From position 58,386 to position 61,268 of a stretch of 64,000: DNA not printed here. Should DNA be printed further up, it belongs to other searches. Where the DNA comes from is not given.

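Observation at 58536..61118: Reversed-topology membrane-bound SARP/BTAD-like regulator with LamG and Kelch sensor as the sole regulator of a 61-kb PUL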

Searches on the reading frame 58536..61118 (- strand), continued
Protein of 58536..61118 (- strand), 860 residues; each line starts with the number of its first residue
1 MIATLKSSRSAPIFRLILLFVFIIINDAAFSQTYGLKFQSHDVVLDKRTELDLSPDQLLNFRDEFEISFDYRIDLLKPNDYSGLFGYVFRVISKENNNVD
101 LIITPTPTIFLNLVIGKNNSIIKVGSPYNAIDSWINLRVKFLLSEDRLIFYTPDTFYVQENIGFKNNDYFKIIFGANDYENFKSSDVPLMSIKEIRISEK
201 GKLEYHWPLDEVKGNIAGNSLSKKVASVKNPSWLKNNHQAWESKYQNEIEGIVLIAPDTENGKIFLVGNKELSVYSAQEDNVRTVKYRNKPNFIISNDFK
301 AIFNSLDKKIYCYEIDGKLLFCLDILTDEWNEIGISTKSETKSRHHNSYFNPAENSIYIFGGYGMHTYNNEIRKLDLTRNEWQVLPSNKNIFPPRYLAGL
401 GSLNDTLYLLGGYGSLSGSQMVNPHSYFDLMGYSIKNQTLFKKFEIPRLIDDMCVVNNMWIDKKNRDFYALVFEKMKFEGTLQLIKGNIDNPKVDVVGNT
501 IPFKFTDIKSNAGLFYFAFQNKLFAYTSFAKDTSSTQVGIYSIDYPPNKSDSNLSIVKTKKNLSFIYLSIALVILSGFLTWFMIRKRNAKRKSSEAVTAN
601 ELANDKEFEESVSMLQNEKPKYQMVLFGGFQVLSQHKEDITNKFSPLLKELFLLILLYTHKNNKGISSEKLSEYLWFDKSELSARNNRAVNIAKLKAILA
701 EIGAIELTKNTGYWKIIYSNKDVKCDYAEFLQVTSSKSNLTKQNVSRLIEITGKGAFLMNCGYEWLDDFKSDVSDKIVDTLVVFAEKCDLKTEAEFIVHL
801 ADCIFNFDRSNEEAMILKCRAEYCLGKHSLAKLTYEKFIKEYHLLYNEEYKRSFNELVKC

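Call 39: find_related_loci(query=A2, collection=genome_contigs, flank=10000)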
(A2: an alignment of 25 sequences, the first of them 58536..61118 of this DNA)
Query A2 (860 aa) in genome_contigs; peptide patterns used: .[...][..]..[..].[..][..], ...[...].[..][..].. (x = any residue, [..] = any of these).
134 stretches matched a pattern; 45 encode a relative of the query (tblastn E <= 1e-3); 45 distinct loci.
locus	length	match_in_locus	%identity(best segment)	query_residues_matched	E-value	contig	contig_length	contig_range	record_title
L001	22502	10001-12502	79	25-859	0e+0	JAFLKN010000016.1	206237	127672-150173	MAG: Prolixibacteraceae bacterium isolate LaCa_MAG_6 c_000000000078, whole genome shotgun sequence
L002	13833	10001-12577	74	1-860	0e+0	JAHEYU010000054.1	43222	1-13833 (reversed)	MAG: Bacteroidetes bacterium isolate nzgw135 NODE_1146_length_43223_cov_4.510116, whole genome shotgun sequence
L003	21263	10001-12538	67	13-859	0e+0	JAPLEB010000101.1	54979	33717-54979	MAG: Bacteroidia bacterium isolate LacPavin_0920_SED5_MAG_39_21 LacPavin_0920_SED5_scaffold_578635, whole genome shotgun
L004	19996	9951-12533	66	1-859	0e+0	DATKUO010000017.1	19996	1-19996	MAG TPA_asm: Bacteroidales bacterium isolate SMAG_U14109 k141_1130777, whole genome shotgun sequence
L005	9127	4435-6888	61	10-859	0e+0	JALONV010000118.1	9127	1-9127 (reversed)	MAG: Bacteroidales bacterium isolate Prado086 scaffold_40655, whole genome shotgun sequence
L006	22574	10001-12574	59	1-859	0e+0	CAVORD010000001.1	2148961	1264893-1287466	MAG: uncultured Bacteroidales bacterium isolate MFD09964.bin.2.263 genome assembly, contig: contig_2500, whole genome sh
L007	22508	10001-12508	56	17-858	0e+0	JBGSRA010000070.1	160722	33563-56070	MAG: Draconibacterium sp. isolate JTS-AC346 k141_2181185, whole genome shotgun sequence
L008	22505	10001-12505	56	16-854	0e+0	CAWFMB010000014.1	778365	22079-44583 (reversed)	MAG: uncultured Prolixibacteraceae bacterium isolate MFD01721.bin.1.338 genome assembly, contig: contig_25994, whole gen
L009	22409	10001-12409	58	57-859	0e+0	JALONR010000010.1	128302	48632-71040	MAG: Bacteroidales bacterium isolate Prado082 scaffold_246, whole genome shotgun sequence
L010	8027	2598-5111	56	17-859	0e+0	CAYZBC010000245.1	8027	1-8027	MAG TPA_asm: uncultured Maribellus sp. isolate binchicken_co181_539 genome assembly, contig: NODE_19040_length_8027_cov_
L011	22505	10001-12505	54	16-854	0e+0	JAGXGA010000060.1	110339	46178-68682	MAG: Mariniphaga sp. isolate LH_M28 k141_1395448, whole genome shotgun sequence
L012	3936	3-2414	56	54-859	0e+0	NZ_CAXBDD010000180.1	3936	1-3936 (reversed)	MAG: uncultured Sunxiuqinia sp. isolate ERR2762106_metabat2_60 ERZ3422020.26007, whole genome shotgun sequence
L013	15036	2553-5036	51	31-859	0e+0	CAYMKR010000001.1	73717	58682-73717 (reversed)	MAG TPA_asm: uncultured Flavobacteriaceae bacterium isolate SRP155585_co1_20 genome assembly, contig: NODE_47_length_737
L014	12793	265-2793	51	14-859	0e+0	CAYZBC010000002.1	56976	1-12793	MAG TPA_asm: uncultured Maribellus sp. isolate binchicken_co181_539 genome assembly, contig: NODE_582_length_56976_cov_1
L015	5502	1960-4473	54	17-859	0e+0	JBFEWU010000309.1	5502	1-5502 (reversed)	MAG: Draconibacterium sp. isolate Mix_mud08.2021.06.74 k141_1249078_length_5502_cov_8.0000, whole genome shotgun sequenc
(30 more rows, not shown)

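Call 60: find_encoding_contigs(protein=P0044, flank=10000, max_places=2)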
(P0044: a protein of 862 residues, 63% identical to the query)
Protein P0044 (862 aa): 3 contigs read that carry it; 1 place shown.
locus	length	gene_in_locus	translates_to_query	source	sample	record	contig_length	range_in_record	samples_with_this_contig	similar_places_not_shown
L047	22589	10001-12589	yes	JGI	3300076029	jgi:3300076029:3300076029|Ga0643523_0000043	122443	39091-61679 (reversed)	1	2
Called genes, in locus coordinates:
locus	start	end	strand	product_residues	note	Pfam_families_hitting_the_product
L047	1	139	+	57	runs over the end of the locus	-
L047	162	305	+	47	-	-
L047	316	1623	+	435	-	PF13372:Alginate_exp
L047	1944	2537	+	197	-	PF03264:Cytochrom_NNT, PF14522:Cytochrome_C7 (faint)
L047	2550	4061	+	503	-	PF02335:Cytochrom_C552, PF14522:Cytochrome_C7 (faint)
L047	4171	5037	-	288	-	PF13489:Methyltransf_23, PF08242:Methyltransf_12 (faint), PF04677:CwfJ_C_1 (weak), PF11969:DcpS_C, PF01230:HIT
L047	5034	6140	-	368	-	PF13395:HNH_4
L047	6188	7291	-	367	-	PF01507:PAPS_reduct (faint)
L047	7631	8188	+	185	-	PF00132:Hexapep (faint)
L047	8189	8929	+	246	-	PF00535:Glycos_transf_2, PF10111:Glyco_tranf_2_2 (weak), PF13641:Glyco_tranf_2_3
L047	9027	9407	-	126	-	PF01597:GCV_H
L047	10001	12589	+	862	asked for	PF24681:Kelch_KLHDC2_KLHL20_DRC7, PF13415:Beta-prop_FBX42, PF24981:Beta-prop_ATRN-LZTR1 (weak)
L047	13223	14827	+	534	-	PF00884:Sulfatase, PF01663:Phosphodiest (weak), PF02995:DUF229 (weak), PF16347:SGSH_C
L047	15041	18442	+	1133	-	PF01074:Glyco_hydro_38N, PF09261:Alpha-mann_mid, PF07748:Glyco_hydro_38C, PF17677:Glyco_hydro38C2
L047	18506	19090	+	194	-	PF07883:Cupin_2, PF02311:AraC_binding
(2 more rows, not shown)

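Call 64: find_encoding_contigs(protein=P0007, flank=10000, max_places=2)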
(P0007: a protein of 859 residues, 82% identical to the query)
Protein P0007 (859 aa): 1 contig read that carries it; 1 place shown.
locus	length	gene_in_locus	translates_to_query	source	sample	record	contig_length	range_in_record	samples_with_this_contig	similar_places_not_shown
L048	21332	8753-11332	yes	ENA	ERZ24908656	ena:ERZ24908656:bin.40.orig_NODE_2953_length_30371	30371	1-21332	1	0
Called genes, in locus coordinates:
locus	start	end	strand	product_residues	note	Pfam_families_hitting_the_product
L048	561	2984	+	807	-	PF08531:Bac_rhamnosid_N, PF05592:Bac_rhamnosid, PF17389:Bac_rhamnosid6H, PF17390:Bac_rhamnosid_C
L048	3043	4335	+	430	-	PF01408:GFO_IDH_MocA, PF19051:GFO_IDH_MocA_C2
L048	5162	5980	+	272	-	-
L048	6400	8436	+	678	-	PF04116:FA_hydroxylase, PF00970:FAD_binding_6, PF00175:NAD_binding_1, PF08030:NAD_binding_6, PF00111:Fer2 (weak)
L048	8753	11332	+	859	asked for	PF24981:Beta-prop_ATRN-LZTR1, PF01344:Kelch_1 (faint), PF24681:Kelch_KLHDC2_KLHL20_DRC7, PF13415:Beta-prop_FBX42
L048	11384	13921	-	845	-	-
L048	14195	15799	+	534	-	PF00884:Sulfatase, PF01663:Phosphodiest (weak), PF02995:DUF229 (weak), PF16347:SGSH_C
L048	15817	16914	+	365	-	PF01261:AP_endonuc_2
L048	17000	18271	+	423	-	PF16317:Glyco_hydro_99 (weak)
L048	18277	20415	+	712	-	PF15979:Glyco_hydro_115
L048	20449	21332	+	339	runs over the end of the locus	PF04392:ABC_sub_bind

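Call 65: find_encoding_contigs(protein=P0005, flank=10000, max_places=2)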
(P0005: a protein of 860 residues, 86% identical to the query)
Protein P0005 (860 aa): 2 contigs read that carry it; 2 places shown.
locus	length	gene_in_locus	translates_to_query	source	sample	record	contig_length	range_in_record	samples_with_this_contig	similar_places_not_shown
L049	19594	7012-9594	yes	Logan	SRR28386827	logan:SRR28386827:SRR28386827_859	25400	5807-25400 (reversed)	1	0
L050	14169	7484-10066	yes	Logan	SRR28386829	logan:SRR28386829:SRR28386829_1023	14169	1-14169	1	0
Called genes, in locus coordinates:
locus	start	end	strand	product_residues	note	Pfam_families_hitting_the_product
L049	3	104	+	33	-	?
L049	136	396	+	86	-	-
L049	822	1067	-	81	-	-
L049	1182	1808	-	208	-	-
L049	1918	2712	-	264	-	-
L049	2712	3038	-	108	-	PF12728:HTH_17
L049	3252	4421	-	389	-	-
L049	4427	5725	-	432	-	PF00589:Phage_integrase (weak)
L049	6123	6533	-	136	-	PF01381:HTH_3 (weak)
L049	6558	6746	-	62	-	PF07927:HicA_toxin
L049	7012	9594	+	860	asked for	PF24981:Beta-prop_ATRN-LZTR1, PF01344:Kelch_1 (faint), PF24681:Kelch_KLHDC2_KLHL20_DRC7, PF13415:Beta-prop_FBX42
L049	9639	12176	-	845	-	-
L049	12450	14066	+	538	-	PF00884:Sulfatase, PF02995:DUF229 (weak), PF01663:Phosphodiest (weak), PF16347:SGSH_C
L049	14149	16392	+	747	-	PF00884:Sulfatase, PF01663:Phosphodiest (weak), PF16347:SGSH_C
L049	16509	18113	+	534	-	PF00884:Sulfatase, PF01663:Phosphodiest (weak), PF02995:DUF229 (weak), PF16347:SGSH_C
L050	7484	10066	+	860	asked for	PF24981:Beta-prop_ATRN-LZTR1, PF01344:Kelch_1 (faint), PF24681:Kelch_KLHDC2_KLHL20_DRC7, PF13415:Beta-prop_FBX42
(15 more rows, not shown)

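Call 66: find_encoding_contigs(protein=P0014, flank=10000, max_places=2)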
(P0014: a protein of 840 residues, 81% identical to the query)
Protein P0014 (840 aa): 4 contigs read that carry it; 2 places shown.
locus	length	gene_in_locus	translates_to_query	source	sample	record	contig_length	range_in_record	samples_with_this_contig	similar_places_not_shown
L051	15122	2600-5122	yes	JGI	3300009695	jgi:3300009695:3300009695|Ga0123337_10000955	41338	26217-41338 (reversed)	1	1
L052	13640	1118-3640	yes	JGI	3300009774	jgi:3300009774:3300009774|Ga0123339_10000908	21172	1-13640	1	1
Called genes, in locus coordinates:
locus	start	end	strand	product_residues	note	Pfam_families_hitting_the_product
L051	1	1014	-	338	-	?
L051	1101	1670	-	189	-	PF04545:Sigma70_r4 (faint), PF07638:Sigma70_ECF, PF04542:Sigma70_r2, PF08281:Sigma70_r4_2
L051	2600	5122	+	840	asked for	PF24981:Beta-prop_ATRN-LZTR1, PF24681:Kelch_KLHDC2_KLHL20_DRC7, PF01344:Kelch_1 (faint), PF13415:Beta-prop_FBX42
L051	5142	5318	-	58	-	-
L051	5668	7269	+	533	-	PF00884:Sulfatase, PF01663:Phosphodiest, PF02995:DUF229 (weak), PF16347:SGSH_C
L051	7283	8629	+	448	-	PF07690:MFS_1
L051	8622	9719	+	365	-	PF07883:Cupin_2 (faint), PF21621:MPI_cupin_dom (weak)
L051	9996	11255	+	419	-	PF16402:DUF5010 (weak), PF16317:Glyco_hydro_99 (weak)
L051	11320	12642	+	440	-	PF01408:GFO_IDH_MocA, PF19051:GFO_IDH_MocA_C2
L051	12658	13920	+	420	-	PF00083:Sugar_tr (weak), PF07690:MFS_1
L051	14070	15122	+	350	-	PF01208:URO-D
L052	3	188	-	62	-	?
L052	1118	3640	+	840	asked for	PF24981:Beta-prop_ATRN-LZTR1, PF24681:Kelch_KLHDC2_KLHL20_DRC7, PF01344:Kelch_1 (faint), PF13415:Beta-prop_FBX42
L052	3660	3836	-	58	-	-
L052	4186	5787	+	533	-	PF00884:Sulfatase, PF01663:Phosphodiest, PF02995:DUF229 (weak), PF16347:SGSH_C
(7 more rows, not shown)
